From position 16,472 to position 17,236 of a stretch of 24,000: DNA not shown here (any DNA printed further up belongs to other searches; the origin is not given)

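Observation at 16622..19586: CsoR-operated divergent operon with no CopA/CopZ: permease-YHS fusion + NmrA-like protein + Cys-motif membrane protein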

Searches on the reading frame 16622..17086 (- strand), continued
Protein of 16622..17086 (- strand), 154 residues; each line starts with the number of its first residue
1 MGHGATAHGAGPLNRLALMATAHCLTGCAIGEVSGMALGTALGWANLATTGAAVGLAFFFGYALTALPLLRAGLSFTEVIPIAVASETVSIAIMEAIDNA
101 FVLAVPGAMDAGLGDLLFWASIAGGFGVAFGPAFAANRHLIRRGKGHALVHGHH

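Call 50: search_dna_similar(query=window:16622-17086:-, collection=plasmids, mode=protein, max_rows=25)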
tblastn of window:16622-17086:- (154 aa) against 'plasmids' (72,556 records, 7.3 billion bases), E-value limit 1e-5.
Records with a match: 33; places in all: 34; records where one place covers at least 80% of the query: 23.
Best place of each record, by identity: 60-80% 1; <60% 32.
By first word of the organism name: Streptomyces 16; Halomarina 3; Halorussus 2; Ensifer 1; Embleya 1; Frigoribacterium 1; Kineococcus 1; Nonomuraea 1; Kocuria 1; Salinigranum 1; and 5 more.
By predicted mobility (MOB-suite, as given by PLSDB): non-mobilizable 32; conjugative 1.
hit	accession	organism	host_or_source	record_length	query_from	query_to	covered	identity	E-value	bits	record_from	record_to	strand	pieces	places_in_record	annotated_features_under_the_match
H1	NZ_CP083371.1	Ensifer canadensis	Melilotus albus,Cell Culture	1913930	13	154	92%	62.0%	3e-44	161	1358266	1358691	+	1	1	none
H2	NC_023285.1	Streptomyces sp. F8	-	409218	2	154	99%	53.9%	8e-36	137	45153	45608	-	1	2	DUF4396 domain-containing protein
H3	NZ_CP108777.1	Embleya sp. NBC_00896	-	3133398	15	154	91%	57.1%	3e-39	147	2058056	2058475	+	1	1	none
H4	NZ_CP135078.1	Streptomyces parvus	bacteria,cell culture,soil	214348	10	154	94%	53.8%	2e-36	139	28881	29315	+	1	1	DUF4396 domain-containing protein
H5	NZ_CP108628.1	Streptomyces xanthophaeus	-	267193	20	154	88%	55.6%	2e-36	139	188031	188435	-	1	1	DUF4396 domain-containing protein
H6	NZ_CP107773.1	Streptomyces sp. NBC_00582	-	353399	20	154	88%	55.6%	2e-36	139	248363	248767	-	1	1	DUF4396 domain-containing protein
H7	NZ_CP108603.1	Streptomyces sp. NBC_01175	-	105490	17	154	90%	54.3%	4e-35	135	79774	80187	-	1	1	DUF4396 domain-containing protein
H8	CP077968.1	Streptomyces lavendulae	Citrus reticulata,single cell,soil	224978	20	154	88%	54.8%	9e-35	134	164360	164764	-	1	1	record has no annotation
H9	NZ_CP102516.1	Streptomyces yangpuensis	Crocus sativus,pure culture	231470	20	154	88%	54.8%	9e-35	134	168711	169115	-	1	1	DUF4396 domain-containing protein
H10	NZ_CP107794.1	Streptomyces clavifer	-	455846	17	154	90%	53.6%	4e-35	135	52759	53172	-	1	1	DUF4396 domain-containing protein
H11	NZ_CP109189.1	Streptomyces sp. NBC_01708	-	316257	17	154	90%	53.6%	5e-35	135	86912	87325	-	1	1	DUF4396 domain-containing protein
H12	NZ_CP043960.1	Streptomyces tendae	microorganism,soil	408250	17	154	90%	53.6%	5e-33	129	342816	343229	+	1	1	DUF4396 domain-containing protein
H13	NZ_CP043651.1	Frigoribacterium sp. NBH87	pure culture,soil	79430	16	154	90%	53.2%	3e-36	138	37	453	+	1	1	DUF4396 domain-containing protein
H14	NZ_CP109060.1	Streptomyces globisporus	-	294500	17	154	90%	52.9%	4e-34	132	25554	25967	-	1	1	DUF4396 domain-containing protein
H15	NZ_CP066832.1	Streptomyces liliifuscus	whole organism,soil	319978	20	154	88%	54.1%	3e-35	135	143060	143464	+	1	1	DUF4396 domain-containing protein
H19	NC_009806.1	Kineococcus radiotolerans SRS30216 = ATCC BAA-149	-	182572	16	150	88%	54.1%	3e-34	132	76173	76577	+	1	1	DUF4396 domain-containing protein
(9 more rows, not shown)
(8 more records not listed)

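Call 53: get_annotated_region(hit=H4, flank=5000)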
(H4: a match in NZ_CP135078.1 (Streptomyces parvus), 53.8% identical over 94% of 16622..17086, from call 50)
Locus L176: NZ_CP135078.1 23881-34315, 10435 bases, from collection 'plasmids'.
description: Streptomyces parvus strain F-G-2 plasmid pG-2_2, complete sequence
organism: Streptomyces parvus (NCBI taxid 66428)
taxonomy: Bacteria; Actinomycetota; Actinomycetes; Kitasatosporales; Streptomycetaceae; Streptomyces; Streptomyces parvus
host: -; source: bacteria,cell culture,soil; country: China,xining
typing (MOB-suite, as given by PLSDB): non-mobilizable
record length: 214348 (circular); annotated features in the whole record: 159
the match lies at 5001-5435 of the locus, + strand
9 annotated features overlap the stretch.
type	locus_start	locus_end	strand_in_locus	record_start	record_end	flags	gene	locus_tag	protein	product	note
CDS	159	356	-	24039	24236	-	-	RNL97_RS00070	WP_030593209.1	hypothetical protein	-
CDS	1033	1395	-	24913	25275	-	-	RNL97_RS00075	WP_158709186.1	hypothetical protein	-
CDS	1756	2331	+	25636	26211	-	-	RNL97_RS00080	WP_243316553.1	hypothetical protein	-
CDS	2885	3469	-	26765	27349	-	-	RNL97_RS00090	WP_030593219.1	hypothetical protein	-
CDS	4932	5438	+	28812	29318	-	-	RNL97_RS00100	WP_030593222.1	DUF4396 domain-containing protein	-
CDS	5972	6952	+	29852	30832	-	-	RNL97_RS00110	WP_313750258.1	CehA/McbA family metallohydrolase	-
CDS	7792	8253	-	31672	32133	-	-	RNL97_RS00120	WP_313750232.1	hypothetical protein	-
CDS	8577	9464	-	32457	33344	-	-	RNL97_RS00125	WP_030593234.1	hypothetical protein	-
CDS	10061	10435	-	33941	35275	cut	-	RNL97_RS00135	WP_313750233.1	alpha/beta fold hydrolase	-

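Call 54: get_annotated_region(hit=H19, flank=5000)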
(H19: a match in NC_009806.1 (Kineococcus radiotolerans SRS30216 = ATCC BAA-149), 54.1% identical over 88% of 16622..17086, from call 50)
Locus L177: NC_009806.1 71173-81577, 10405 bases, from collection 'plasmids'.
description: Kineococcus radiotolerans SRS30216 = ATCC BAA-149 plasmid pKRAD01, complete sequence
organism: Kineococcus radiotolerans SRS30216 = ATCC BAA-149 (NCBI taxid 266940)
taxonomy: Bacteria; Actinomycetota; Actinomycetes; Kineosporiales; Kineosporiaceae; Kineococcus; Kineococcus radiotolerans; Kineococcus radiotolerans SRS30216 = ATCC BAA-149
host: -; source: -; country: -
typing (MOB-suite, as given by PLSDB): non-mobilizable
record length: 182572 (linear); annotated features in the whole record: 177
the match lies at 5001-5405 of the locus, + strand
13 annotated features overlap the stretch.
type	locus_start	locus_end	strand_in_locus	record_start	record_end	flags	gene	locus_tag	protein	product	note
CDS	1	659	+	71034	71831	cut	-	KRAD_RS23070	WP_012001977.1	DUF305 domain-containing protein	-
CDS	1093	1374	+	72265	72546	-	-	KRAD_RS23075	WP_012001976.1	metal-sensitive transcriptional regulator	-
CDS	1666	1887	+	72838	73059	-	-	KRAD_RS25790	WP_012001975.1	heavy-metal-associated domain-containing protein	-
CDS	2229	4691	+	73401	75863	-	-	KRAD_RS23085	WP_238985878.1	heavy metal translocating P-type ATPase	GO:0006812 - monoatomic cation transport [Evidence IEA]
CDS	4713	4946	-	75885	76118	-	-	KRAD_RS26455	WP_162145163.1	hypothetical protein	-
CDS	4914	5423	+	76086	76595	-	-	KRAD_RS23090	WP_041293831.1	DUF4396 domain-containing protein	-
CDS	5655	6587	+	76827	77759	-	-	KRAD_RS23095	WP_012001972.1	F510_1955 family glycosylhydrolase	-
CDS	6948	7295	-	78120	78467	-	-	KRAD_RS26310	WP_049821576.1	hypothetical protein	-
CDS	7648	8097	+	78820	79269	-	-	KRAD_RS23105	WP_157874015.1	hypothetical protein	-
CDS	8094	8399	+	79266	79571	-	-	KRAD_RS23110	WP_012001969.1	hypothetical protein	-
CDS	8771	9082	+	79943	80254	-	-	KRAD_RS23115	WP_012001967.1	DUF4193 domain-containing protein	-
CDS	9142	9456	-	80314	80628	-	-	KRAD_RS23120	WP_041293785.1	hypothetical protein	-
CDS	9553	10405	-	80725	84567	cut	-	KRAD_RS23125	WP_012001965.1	PHP domain-containing protein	-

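Call 58: search_protein_families(library=pfam, proteins=[L177:4914-5423:+], max_evalue=0.001)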
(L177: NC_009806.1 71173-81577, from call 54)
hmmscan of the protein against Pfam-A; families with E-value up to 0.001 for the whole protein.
L177:4914-5423:+ (169 aa): 1 family
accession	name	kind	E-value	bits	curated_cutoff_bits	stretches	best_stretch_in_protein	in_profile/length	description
PF14342.11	DUF4396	-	8.5e-44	149.8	27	1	27-160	1-141/141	Domain of unknown function (DUF4396)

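Call 75: predict_structure(alignment_id=A4)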
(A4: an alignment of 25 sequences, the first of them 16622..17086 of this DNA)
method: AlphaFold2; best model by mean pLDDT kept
length: 154 residues; sequences in the alignment: 25
mean_pLDDT: 85.0   pTM: 0.78
mean pLDDT of the five models: 85.0, 82.5, 79.2, 77.3, 64.2
residues with pLDDT >= 90: 53; 70-90: 88; 50-70: 6; < 50: 7
segments of 3 or more residues with pLDDT < 50: 1-7
pLDDT, mean of each block of 10 residues (from residue 1): 48 87 90 85 80 87 88 90 86 91 88 89 93 94 86 65
secondary structure, 60 per line:
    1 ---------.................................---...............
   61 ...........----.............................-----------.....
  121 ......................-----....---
elements in order: H10-42 H46-71 H76-104 H116-142 H148-151

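Call 78: fold_search(model_id=the predicted structure, library=pdb)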
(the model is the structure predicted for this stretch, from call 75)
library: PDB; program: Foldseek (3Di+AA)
matches with E <= 10: 103; with E <= 0.001: 0
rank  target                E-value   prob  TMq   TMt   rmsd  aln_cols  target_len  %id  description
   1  8tn1_A                1.6e+00  0.08  0.22  0.23  14.0       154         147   15  De novo designed protein binds poly ADP ribose polymerase inhibitors (PARPi) - apo (released 2024-04-24)
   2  9ep0                  1.7e+00  0.28  0.35  0.19   7.6       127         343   15  Dolichyl phosphate mannose synthase in complex with donor (GDP-Man) and traces of acceptor (Dol55P) and product (Dol55P- (released 2025-10-01)
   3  6s37_A                1.8e+00  0.16  0.27  0.29  10.2       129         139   15  Ligand binding domain of the P. putida receptor PcaY_PP in complex with salicylic acid (released 2020-10-21)
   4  9min_I                1.8e+00  0.14  0.28  0.32  11.0       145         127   10  Structure of a designed minibinder to NYESO1-A*02:01 (released 2025-08-06)
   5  6s3b_B                1.8e+00  0.20  0.31  0.34   9.9       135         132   16  Ligand binding domain of the P. putida receptor PcaY_PP in complex with benzoate (released 2020-10-21)
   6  3t6g_D                1.8e+00  0.14  0.26  0.29   9.9       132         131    8  Structure of the complex between NSP3 (SHEP1) and p130Cas (released 2011-11-23)
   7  8pw5_p                1.8e+00  0.11  0.26  0.18  10.3       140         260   10  CS respirasome from murine liver (released 2024-04-24)
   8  6s33_B                2.4e+00  0.15  0.30  0.34  10.3       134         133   14  Ligand binding domain of the P. putida receptor PcaY_PP in complex with Protocatechuate (released 2020-10-21)
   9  3gm1_B                2.4e+00  0.13  0.28  0.30   9.7       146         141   11  Crystal Structure of the Focal Adhesion Targeting (FAT) Domain of Pyk2 in Complex with Paxillin LD4 Motif-Derived Pept (released 2009-05-05)
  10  6yj2_A                2.4e+00  0.06  0.23  0.21  14.0       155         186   13  Structural and DNA binding studies of the transcriptional repressor Rv2506 (BkaR) from Mycobacterium tuberculosis supp (released 2021-04-14)
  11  6s1a_A                2.5e+00  0.18  0.34  0.36   9.6       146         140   14  Ligand binding domain of the P. putida receptor PcaY_PP (released 2020-10-21)
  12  6s18_B                2.5e+00  0.14  0.29  0.33  10.5       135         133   14  Ligand binding domain of the P. putida receptor PcaY_PP in complex with glycerol (released 2020-10-21)
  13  6s18_A                2.7e+00  0.12  0.27  0.28  10.2       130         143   16  Ligand binding domain of the P. putida receptor PcaY_PP in complex with glycerol (released 2020-10-21)
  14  9w2z_C                2.8e+00  0.09  0.26  0.18  10.8       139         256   10  Cryo-EM structure of complex IV on the bovine heart submitochondrial particles, IV-A (released 2026-04-01)
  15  5j4z_BC               3.0e+00  0.12  0.29  0.20  10.1       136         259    9  Architecture of tight respirasome (released 2016-09-21)
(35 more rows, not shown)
